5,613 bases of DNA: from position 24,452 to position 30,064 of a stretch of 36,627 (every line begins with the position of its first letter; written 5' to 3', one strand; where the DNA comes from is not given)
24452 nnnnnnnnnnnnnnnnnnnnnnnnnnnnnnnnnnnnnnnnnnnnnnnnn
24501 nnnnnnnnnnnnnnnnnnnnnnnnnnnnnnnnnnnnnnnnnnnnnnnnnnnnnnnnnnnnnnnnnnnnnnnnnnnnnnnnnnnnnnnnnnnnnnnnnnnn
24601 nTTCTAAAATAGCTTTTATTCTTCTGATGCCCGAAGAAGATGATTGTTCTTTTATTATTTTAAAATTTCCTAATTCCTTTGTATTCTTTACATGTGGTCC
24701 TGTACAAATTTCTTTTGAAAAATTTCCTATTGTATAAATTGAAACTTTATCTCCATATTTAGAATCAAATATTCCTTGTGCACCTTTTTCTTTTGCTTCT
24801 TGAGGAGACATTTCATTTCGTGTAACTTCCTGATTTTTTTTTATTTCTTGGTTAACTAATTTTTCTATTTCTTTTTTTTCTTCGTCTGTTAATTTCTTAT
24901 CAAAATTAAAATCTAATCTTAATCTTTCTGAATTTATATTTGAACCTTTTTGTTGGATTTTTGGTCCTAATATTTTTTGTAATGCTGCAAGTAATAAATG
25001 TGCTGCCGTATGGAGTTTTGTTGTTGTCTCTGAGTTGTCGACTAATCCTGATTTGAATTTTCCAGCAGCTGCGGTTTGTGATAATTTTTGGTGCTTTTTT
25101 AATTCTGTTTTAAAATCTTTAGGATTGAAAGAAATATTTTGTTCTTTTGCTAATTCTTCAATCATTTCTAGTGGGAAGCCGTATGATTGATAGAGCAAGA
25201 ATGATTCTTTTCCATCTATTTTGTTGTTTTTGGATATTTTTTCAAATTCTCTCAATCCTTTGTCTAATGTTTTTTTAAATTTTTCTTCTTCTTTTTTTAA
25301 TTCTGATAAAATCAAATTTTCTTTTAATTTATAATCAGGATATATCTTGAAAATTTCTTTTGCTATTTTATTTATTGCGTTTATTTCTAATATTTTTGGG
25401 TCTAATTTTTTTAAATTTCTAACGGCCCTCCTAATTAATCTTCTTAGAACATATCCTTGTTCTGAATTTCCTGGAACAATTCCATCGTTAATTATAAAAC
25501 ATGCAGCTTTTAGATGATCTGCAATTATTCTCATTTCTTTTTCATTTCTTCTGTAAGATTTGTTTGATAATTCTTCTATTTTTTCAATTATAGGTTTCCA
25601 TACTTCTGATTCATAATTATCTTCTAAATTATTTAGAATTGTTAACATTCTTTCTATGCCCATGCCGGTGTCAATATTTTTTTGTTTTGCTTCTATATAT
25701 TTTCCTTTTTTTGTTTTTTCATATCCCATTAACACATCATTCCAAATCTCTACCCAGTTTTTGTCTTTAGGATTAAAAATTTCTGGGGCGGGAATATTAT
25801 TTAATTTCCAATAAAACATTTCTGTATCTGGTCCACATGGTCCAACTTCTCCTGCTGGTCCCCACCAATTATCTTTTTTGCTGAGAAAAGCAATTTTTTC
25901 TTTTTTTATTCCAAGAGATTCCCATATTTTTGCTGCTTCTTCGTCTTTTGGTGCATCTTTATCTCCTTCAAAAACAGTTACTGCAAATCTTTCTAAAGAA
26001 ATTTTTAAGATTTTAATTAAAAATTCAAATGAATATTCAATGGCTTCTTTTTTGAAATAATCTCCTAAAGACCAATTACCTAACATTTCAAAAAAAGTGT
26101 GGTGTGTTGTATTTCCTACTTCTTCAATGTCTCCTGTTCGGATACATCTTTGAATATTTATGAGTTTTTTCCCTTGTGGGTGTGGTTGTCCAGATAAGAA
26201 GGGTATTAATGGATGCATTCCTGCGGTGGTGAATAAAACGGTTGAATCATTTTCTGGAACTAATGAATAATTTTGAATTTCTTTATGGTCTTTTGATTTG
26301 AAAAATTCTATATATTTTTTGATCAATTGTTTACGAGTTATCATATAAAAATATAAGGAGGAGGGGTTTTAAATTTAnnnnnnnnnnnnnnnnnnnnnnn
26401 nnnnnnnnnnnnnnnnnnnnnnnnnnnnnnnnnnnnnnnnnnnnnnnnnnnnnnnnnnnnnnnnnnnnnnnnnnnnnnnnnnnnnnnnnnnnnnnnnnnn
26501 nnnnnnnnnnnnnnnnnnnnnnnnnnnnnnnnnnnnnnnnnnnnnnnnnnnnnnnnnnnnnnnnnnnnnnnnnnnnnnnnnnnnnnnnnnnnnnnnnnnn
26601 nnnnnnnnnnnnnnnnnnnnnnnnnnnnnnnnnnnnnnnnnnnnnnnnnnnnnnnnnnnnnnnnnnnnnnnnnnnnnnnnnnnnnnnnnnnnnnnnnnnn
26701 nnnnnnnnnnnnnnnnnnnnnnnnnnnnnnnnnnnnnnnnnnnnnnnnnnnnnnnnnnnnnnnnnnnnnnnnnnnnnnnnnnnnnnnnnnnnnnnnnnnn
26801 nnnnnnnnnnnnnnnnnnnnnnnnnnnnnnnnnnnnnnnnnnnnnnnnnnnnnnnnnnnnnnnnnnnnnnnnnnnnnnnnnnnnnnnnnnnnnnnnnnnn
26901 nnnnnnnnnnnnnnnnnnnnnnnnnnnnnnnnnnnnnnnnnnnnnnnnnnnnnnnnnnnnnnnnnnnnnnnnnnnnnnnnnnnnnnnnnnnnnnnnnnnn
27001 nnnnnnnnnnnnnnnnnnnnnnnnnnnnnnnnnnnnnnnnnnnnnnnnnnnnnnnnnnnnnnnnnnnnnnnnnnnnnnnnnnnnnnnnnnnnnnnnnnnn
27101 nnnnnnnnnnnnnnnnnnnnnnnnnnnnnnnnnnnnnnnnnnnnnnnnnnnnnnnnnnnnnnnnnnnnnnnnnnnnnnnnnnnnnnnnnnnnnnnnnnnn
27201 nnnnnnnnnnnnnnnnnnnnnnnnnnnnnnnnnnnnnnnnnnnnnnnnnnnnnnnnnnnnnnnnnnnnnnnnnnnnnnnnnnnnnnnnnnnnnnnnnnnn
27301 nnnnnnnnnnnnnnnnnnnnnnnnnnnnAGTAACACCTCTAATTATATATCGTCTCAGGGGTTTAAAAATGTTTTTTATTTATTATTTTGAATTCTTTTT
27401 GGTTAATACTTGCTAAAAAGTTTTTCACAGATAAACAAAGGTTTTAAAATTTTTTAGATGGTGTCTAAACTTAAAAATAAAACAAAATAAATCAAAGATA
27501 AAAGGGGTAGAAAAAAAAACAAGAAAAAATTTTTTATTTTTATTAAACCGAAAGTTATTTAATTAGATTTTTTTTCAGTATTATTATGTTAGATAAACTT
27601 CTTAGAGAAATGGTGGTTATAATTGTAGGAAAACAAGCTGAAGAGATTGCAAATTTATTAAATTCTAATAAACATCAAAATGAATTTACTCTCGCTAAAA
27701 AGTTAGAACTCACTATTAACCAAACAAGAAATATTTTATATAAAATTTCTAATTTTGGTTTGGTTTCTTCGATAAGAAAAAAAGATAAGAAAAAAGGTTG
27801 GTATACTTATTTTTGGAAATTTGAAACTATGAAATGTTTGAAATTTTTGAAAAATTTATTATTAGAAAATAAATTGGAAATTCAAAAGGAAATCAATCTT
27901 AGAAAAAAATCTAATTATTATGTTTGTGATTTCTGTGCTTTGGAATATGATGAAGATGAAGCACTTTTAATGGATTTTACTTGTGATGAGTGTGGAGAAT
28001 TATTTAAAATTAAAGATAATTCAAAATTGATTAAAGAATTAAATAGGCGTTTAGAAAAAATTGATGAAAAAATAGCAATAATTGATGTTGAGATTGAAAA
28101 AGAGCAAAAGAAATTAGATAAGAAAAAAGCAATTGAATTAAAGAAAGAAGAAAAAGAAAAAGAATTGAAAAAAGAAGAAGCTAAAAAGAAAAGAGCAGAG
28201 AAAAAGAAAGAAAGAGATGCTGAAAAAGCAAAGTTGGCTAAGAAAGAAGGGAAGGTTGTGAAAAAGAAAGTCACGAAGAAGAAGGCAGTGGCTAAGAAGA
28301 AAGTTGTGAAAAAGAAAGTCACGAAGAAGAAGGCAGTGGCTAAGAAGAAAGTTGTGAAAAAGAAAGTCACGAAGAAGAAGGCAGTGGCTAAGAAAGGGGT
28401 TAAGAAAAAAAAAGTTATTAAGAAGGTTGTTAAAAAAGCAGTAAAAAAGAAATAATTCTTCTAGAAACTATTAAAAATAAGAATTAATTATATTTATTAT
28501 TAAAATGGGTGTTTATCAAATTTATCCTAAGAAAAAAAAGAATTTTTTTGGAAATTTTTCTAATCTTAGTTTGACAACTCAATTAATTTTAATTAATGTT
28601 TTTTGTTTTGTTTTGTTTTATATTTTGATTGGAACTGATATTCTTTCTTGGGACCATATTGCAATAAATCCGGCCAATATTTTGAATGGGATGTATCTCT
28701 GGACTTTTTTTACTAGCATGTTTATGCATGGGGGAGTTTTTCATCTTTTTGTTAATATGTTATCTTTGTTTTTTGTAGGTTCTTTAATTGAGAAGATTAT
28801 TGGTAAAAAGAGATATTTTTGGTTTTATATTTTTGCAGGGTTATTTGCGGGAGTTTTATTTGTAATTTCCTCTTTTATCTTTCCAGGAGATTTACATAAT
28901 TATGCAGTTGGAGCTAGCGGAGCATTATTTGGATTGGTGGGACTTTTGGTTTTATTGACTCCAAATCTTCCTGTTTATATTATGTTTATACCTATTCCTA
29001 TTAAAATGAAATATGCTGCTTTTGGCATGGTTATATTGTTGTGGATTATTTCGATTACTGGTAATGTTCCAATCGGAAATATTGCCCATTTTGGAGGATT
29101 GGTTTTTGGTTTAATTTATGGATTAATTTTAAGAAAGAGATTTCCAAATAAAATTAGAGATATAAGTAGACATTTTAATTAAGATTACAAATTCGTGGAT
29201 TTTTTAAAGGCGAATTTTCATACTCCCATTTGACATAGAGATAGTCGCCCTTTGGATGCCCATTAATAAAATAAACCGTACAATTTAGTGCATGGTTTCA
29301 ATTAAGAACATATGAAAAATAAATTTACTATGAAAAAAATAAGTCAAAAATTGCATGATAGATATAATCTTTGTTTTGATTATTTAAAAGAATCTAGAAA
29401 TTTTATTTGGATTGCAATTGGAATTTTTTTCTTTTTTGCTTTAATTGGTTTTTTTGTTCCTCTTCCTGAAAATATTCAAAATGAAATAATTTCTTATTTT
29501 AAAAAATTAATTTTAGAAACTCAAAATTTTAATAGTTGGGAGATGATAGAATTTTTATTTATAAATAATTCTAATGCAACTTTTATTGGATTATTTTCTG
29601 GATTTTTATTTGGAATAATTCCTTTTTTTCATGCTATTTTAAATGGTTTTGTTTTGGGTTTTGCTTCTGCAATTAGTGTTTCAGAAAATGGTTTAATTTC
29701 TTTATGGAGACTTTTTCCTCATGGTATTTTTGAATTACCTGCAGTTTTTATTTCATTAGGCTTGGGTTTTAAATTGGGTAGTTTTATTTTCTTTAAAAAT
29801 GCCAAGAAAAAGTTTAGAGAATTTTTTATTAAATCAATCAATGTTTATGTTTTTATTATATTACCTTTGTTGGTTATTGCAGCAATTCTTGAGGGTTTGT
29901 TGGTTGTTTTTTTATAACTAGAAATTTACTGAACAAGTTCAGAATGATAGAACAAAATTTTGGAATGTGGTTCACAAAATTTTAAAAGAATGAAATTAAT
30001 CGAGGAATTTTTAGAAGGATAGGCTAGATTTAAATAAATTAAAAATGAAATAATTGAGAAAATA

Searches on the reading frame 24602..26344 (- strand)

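Call 80: search_protein_families(library=pfam, proteins=[window:24602-26344:-])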
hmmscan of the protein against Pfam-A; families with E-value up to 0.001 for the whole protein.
window:24602-26344:- (581 aa): 2 families
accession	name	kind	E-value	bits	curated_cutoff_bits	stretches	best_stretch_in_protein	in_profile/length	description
PF01411.24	tRNA-synt_2c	-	8.2e-129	431.1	30.3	1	9-439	4-443/552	tRNA synthetases class II (A)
PF07973.19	tRNA_SAD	-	1.4e-16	60.6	24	1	534-576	1-43/44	Threonyl and Alanyl tRNA synthetase second additional domain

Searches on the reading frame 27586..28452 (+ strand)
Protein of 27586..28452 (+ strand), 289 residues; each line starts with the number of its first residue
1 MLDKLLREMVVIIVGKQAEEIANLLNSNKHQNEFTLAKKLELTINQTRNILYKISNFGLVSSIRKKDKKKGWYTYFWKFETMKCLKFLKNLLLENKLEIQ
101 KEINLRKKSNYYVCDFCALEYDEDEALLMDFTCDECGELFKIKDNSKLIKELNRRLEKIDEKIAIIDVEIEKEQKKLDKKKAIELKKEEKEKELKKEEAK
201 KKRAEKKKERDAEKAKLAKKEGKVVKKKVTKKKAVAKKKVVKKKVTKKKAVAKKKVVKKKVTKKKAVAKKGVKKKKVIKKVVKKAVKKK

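Call 67: search_protein_families(library=pfam, proteins=[window:27586-28452:+])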
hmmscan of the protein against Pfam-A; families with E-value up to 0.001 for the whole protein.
window:27586-28452:+ (289 aa): 1 family
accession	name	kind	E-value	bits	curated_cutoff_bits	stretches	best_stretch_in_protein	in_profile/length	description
PF02002.24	TFIIE_alpha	-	2.5e-11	43.8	22.9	1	5-101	2-98/105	TFIIE alpha subunit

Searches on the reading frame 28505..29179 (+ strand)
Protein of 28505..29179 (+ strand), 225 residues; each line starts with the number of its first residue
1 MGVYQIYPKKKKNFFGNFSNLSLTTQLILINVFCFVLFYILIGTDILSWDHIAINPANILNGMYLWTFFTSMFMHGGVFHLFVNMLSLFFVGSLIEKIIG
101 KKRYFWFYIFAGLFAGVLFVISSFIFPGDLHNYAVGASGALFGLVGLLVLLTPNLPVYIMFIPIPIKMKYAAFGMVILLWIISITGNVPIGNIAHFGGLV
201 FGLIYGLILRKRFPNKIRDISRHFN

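Call 67: search_protein_families(library=pfam, proteins=[window:28505-29179:+])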
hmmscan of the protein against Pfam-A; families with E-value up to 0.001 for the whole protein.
window:28505-29179:+ (225 aa): 2 families
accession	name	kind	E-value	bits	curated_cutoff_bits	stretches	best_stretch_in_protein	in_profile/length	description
PF01694.28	Rhomboid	-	2e-29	103.1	22.6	1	65-211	4-142/143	Rhomboid domain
PF08551.15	DUF1751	-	4.4e-08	34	22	1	63-127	6-70/99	Eukaryotic integral membrane protein (DUF1751)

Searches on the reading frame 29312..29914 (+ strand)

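Call 67: search_protein_families(library=pfam, proteins=[window:29312-29914:+])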
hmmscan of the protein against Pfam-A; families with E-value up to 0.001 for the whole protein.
window:29312-29914:+ (201 aa): 1 family
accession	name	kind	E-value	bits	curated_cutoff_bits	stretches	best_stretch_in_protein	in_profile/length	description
PF01944.22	SpoIIM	-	6e-23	82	26.9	1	36-196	2-160/163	Stage II sporulation protein M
